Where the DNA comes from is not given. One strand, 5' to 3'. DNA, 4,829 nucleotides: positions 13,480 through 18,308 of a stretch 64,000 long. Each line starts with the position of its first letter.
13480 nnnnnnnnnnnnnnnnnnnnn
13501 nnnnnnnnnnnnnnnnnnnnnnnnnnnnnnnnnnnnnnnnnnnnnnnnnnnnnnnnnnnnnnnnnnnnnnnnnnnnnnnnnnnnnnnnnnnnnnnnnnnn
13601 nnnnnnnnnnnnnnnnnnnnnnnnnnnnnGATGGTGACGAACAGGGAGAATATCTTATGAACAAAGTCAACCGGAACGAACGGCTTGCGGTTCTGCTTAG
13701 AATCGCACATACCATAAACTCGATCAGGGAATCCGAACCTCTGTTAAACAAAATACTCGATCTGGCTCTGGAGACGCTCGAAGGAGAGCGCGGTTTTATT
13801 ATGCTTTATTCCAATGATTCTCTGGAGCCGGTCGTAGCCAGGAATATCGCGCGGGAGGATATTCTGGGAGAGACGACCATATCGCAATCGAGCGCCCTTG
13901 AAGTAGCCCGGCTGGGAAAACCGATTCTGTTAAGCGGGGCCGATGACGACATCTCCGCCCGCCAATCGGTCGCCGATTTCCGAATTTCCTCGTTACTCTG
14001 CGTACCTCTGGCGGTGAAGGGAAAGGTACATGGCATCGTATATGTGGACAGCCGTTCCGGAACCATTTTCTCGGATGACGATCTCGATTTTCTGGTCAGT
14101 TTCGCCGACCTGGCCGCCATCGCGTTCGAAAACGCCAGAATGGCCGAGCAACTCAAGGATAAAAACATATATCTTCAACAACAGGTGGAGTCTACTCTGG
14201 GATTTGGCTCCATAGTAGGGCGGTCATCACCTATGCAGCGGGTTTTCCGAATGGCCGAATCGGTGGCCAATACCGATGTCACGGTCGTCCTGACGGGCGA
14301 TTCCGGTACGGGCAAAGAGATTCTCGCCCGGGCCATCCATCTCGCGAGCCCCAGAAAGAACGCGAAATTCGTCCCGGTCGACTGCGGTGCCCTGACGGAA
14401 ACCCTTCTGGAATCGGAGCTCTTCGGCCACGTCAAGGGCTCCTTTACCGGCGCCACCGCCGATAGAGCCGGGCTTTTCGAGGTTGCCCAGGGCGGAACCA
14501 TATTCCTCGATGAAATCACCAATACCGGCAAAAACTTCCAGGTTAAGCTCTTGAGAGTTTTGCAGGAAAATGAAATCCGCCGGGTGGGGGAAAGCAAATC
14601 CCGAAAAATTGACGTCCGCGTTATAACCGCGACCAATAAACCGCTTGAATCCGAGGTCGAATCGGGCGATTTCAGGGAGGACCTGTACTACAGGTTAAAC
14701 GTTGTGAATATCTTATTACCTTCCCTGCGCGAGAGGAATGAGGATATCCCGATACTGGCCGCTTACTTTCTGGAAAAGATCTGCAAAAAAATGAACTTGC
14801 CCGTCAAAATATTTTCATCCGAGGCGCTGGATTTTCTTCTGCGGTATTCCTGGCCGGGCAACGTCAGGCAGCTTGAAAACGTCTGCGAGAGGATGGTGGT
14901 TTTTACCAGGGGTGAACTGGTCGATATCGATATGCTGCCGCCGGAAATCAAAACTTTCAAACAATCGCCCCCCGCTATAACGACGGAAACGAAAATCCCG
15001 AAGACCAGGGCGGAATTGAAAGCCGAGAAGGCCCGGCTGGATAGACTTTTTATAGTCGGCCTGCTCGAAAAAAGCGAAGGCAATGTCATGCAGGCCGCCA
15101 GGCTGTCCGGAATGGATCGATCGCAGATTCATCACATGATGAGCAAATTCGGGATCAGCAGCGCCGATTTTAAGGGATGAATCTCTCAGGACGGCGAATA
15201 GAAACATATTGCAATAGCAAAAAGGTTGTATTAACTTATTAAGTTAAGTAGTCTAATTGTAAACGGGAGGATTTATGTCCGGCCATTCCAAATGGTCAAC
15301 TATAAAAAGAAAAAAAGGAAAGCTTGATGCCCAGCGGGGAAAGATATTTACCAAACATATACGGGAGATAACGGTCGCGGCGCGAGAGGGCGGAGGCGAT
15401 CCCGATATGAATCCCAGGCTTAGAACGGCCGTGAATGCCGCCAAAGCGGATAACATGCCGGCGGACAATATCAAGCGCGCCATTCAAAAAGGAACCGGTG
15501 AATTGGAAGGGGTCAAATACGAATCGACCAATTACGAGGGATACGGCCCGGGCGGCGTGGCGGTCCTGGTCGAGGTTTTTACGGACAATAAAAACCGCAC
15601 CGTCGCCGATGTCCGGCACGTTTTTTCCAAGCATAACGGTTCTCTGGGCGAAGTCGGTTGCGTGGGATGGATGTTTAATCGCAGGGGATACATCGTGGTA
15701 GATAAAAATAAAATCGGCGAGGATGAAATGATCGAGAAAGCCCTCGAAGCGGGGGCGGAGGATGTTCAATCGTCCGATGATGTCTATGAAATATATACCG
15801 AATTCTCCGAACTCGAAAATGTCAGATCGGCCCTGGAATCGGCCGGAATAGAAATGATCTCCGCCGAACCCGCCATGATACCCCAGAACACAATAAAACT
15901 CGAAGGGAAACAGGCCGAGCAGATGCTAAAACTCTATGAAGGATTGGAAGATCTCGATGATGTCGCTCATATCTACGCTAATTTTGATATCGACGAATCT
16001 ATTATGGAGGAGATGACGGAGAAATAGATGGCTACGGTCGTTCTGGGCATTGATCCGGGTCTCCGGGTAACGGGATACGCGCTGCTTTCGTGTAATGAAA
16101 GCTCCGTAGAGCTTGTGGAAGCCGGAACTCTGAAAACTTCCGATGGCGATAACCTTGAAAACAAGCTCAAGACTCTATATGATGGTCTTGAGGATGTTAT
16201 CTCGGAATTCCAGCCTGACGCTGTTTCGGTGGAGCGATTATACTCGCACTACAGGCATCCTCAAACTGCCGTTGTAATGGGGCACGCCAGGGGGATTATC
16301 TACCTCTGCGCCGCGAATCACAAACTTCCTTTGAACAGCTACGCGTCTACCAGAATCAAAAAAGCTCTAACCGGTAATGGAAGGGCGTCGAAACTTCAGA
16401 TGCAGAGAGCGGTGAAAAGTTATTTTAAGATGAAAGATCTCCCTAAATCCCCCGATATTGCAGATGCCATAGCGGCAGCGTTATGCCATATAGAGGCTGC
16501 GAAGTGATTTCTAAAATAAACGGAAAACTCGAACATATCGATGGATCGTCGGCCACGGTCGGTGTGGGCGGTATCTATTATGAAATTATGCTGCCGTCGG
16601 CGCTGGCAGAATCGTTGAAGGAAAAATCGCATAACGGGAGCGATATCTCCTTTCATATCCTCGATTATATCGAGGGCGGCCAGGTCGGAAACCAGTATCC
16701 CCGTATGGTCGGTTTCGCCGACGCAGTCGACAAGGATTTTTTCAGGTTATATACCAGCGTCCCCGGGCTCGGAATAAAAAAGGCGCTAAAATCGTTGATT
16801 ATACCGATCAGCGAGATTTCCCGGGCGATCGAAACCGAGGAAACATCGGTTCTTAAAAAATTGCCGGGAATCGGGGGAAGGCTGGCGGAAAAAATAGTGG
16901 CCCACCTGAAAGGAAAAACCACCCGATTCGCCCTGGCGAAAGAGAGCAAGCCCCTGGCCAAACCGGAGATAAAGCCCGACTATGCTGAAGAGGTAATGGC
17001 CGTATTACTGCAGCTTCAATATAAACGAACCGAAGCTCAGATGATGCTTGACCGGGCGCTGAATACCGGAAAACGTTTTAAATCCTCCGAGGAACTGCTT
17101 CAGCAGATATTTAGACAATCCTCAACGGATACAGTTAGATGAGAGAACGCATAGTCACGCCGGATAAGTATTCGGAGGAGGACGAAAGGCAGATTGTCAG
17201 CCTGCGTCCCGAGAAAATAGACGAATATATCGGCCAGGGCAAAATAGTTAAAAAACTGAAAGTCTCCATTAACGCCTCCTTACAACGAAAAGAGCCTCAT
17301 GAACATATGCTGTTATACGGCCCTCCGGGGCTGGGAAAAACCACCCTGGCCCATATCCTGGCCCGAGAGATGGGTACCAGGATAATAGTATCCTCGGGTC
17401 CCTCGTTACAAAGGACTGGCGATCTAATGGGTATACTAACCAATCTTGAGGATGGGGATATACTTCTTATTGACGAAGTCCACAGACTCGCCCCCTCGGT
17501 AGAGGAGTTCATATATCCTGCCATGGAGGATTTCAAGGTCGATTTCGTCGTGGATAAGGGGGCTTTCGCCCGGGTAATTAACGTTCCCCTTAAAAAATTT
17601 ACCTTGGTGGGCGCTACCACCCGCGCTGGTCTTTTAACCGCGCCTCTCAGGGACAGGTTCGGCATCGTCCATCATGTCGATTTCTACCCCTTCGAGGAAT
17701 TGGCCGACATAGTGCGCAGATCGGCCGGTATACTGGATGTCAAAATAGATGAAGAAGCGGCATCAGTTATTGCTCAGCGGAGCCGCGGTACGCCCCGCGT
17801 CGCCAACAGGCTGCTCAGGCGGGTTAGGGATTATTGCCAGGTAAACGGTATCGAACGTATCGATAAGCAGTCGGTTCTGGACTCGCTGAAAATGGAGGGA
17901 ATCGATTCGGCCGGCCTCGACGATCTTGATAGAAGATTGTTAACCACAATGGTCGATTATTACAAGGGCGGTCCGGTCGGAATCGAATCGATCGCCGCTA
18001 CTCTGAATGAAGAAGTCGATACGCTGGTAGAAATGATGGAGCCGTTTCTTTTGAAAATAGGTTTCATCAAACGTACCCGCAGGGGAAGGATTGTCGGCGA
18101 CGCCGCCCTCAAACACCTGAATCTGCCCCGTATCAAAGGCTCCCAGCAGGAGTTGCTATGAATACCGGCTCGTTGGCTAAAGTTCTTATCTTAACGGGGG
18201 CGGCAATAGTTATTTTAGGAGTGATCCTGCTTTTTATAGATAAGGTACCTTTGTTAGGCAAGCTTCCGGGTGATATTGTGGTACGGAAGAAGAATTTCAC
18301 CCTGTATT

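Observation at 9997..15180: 1727-aa single-polypeptide regulator fusing a Hanks-type kinase, STAND ATPase, TPR, GAF and a sigma-54 enhancer-binding module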

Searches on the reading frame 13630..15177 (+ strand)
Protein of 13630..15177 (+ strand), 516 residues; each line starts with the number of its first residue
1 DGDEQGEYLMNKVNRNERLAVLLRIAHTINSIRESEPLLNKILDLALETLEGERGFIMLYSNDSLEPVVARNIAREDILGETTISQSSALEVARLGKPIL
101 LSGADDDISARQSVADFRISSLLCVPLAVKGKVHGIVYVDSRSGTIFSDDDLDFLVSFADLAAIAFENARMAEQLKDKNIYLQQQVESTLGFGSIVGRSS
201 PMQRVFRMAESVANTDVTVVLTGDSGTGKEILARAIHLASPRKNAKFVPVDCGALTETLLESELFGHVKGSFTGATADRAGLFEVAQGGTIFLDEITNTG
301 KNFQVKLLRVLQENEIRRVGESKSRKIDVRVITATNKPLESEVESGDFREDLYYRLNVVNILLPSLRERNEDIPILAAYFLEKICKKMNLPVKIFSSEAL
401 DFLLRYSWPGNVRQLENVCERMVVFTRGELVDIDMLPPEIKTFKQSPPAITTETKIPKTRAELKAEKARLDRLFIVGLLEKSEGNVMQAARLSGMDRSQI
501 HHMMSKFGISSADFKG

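Call 35: search_solved_structures(query=window:13630-15177:+, max_evalue=1e-30, show_alignments=2)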
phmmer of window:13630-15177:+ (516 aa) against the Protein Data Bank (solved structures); distinct sequences matched with E-value up to 1e-30: 35.
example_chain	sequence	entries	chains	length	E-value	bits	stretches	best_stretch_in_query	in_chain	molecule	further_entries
9qq6_C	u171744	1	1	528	3.2e-79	270.4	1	169-507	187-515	Nif-specific regulatory protein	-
1ojl_A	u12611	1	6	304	1.5e-77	264.9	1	195-500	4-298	TRANSCRIPTIONAL REGULATORY PROTEIN ZRAR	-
8p53_C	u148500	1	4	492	1.8e-72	248.2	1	192-442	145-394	Transcriptional regulator FleQ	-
6jdi_A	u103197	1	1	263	1.9e-72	248.1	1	192-440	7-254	Nitrogen assimilation regulatory protein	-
6j7e_A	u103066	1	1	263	9.2e-72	245.8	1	192-440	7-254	Nitrogen assimilation regulatory protein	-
7ejw_C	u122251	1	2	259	9.9e-72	245.7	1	192-439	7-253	Transcriptional regulator FleQ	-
5exp_A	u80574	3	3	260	1.1e-71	245.6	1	192-439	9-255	Transcriptional regulator FleQ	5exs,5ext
5exx_A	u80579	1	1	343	1.1e-71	245.6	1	192-443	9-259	Transcriptional regulator FleQ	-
6jdl_A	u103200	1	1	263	2.4e-71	244.4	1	192-440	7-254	Nitrogen assimilation regulatory protein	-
8pb9_D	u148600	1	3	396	2.5e-71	244.4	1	192-439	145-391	Transcriptional regulator FleQ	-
26jl_A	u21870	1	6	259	1.3e-70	242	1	194-439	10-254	Flagellar regulatory protein A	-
4qhs_A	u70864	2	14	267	4.7e-70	240.2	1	202-427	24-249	Flagellar regulatory protein C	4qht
6lua_A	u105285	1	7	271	3.3e-69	237.4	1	202-427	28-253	Flagellar regulatory protein C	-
5ep0_A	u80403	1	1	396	8.1e-69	236.1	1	153-440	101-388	Putative repressor protein luxO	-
6iy8_A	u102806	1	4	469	8.3e-69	236.1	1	176-436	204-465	Positive regulator CapR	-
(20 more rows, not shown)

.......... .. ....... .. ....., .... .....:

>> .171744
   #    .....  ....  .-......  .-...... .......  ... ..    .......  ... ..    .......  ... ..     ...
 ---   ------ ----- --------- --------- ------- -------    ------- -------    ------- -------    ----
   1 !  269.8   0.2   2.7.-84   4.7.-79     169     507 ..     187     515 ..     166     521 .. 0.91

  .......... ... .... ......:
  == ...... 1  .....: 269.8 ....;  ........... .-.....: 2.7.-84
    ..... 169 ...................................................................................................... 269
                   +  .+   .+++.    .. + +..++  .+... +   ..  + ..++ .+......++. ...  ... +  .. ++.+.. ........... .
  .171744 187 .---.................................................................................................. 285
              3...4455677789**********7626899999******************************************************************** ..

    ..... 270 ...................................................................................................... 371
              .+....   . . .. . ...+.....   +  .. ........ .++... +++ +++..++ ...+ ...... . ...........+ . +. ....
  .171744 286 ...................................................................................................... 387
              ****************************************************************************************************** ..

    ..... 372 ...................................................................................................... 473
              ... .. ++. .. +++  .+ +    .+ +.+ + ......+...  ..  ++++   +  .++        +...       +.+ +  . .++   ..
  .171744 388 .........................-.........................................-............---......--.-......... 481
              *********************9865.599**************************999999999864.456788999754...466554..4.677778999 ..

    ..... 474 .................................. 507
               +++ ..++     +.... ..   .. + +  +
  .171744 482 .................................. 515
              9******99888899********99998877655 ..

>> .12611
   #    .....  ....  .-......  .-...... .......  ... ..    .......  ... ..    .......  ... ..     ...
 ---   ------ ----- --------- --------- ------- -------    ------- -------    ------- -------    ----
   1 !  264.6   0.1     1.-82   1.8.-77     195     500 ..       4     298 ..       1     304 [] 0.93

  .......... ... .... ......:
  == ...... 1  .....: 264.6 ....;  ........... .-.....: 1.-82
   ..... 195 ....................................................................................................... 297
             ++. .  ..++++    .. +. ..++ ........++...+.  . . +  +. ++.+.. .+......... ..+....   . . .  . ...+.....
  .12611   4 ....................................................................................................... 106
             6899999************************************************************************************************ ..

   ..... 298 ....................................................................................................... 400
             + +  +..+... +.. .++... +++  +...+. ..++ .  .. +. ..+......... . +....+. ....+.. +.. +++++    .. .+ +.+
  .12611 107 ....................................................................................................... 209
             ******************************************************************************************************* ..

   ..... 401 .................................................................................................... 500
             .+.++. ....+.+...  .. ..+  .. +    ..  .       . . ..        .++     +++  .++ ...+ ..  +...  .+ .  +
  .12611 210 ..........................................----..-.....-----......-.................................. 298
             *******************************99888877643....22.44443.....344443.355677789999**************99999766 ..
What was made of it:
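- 14212..14970 (+): Sigma-54 interaction AAA+ core and lid (aa 1406-1658): Walker A 1434-1441, GSFTGA 1481-1486, Walker B 1503-1506, RRVG 1528-1531, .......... 1619-1628. Aligns to NifA (3e-79) and ZraR (1.5e-77) (call 35).
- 15034..15156 (+): C-terminal Fis-type helix-turn-helix (aa about 1680-1720). Aligned to the HTH of NifA and ZraR (call 35).
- On Bacterial enhancer-binding proteins (sigma-54 activators): Alignment to NifA and ZraR keeps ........, FLDEI, RVG and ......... (call 35). This is marginal, but it is supported by alignment to the NifA and ZraR HTH (call 35).
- Closest known: GAF-type enhancer-binding proteins: NifA, NorR, FhlA, Aquifex Nlh1/Nlh2. Same: PDB NifA matches at 3e-79 (call 35).
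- Checked: This is marginal, but it is backed by alignment through the HTH of NifA and ZraR (call 35).
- The EBP part aligns to NifA and ZraR: call 35.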

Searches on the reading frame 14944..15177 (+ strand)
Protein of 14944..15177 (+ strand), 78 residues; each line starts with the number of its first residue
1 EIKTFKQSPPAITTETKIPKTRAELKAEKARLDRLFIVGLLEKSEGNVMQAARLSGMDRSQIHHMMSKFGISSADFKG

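Call 8: search_protein_families(library=pfam, proteins=[window:14944-15177:+], max_evalue=1)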
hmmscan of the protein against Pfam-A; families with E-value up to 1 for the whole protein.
window:14944-15177:+ (78 aa): 5 families
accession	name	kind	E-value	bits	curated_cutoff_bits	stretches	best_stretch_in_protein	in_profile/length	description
PF02954.25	HTH_8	-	6.1e-05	23.1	22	1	40-67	13-40/42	Bacterial regulatory protein, Fis family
PF13551.12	HTH_29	-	0.0069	16.9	28.1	1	39-63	6-30/64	Winged helix-turn helix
PF13518.12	HTH_28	-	0.039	14.5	25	1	34-62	2-29/52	Helix-turn-helix domain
PF09339.16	HTH_IclR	-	0.043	14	22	1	45-67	16-40/52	IclR helix-turn-helix domain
PF03683.19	UPF0175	-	0.12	12.6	27.9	1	49-73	37-61/75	Uncharacterised protein family (UPF0175)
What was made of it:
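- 15034..15156 (+): HTH_8 6.1e-5, 23.1 bits against a cut-off of 22 (call 8).
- On Bacterial enhancer-binding proteins (sigma-54 activators): 23.1 bits against a cut-off of 22 when scanned alone (call 8).
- On MalT/LAL transcription factors: The C-terminal 78 aa match HTH_8 and weakly other HTH families, but not GerE (call 8).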

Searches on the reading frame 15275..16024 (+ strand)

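Call 21: search_protein_families(library=pfam, proteins=[window:15275-16024:+], max_evalue=0.00001)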
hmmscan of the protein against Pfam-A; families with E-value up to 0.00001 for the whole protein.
window:15275-16024:+ (250 aa): 2 families
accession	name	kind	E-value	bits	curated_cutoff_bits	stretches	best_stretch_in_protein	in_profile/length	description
PF01709.26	Transcrip_reg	-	1.8e-62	210.2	27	1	82-237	1-160/160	TACO1/YebC second and third domain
PF20772.2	TACO1_YebC_N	-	6.1e-35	120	36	1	5-76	1-73/73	TACO1/YebC protein N-terminal domain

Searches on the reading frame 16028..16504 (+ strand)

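Call 21: search_protein_families(library=pfam, proteins=[window:16028-16504:+], max_evalue=0.00001)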
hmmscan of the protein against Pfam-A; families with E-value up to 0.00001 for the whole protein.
window:16028-16504:+ (159 aa): 1 family
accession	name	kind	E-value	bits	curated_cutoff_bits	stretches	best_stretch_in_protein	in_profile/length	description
PF02075.23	RuvC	-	5e-40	137.2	22.2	1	5-154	1-148/148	Crossover junction endodeoxyribonuclease RuvC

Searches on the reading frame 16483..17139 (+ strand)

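Call 21: search_protein_families(library=pfam, proteins=[window:16483-17139:+], max_evalue=0.00001)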
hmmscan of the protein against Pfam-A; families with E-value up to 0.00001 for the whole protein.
window:16483-17139:+ (219 aa): 1 family
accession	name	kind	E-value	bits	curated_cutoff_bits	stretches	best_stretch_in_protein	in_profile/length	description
PF14520.12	HHH_5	-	1.4e-06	29.1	27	1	87-143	1-56/57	Helix-hairpin-helix domain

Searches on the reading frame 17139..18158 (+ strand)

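Call 21: search_protein_families(library=pfam, proteins=[window:17139-18158:+], max_evalue=0.00001)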
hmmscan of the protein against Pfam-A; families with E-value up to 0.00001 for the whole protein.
window:17139-18158:+ (340 aa): 5 families
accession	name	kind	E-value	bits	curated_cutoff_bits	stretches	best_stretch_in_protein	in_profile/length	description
PF05496.18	RuvB_N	-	2.9e-69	232.3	27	1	22-179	1-158/159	Holliday junction DNA helicase RuvB P-loop domain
PF17864.7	AAA_lid_4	-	1.2e-28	99.1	27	1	183-256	1-74/74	RuvB AAA lid domain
PF05491.19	RuvB_C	-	1.6e-23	82.8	24.7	1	258-328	2-72/72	RuvB C-terminal winged helix domain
PF00004.35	AAA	-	2.3e-20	73.8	21.2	1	57-180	1-129/131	ATPase family associated with various cellular activities (AAA)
PF07728.20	AAA_5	-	2.5e-07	31.2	22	0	56-174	1-139/139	AAA domain (dynein-related subfamily)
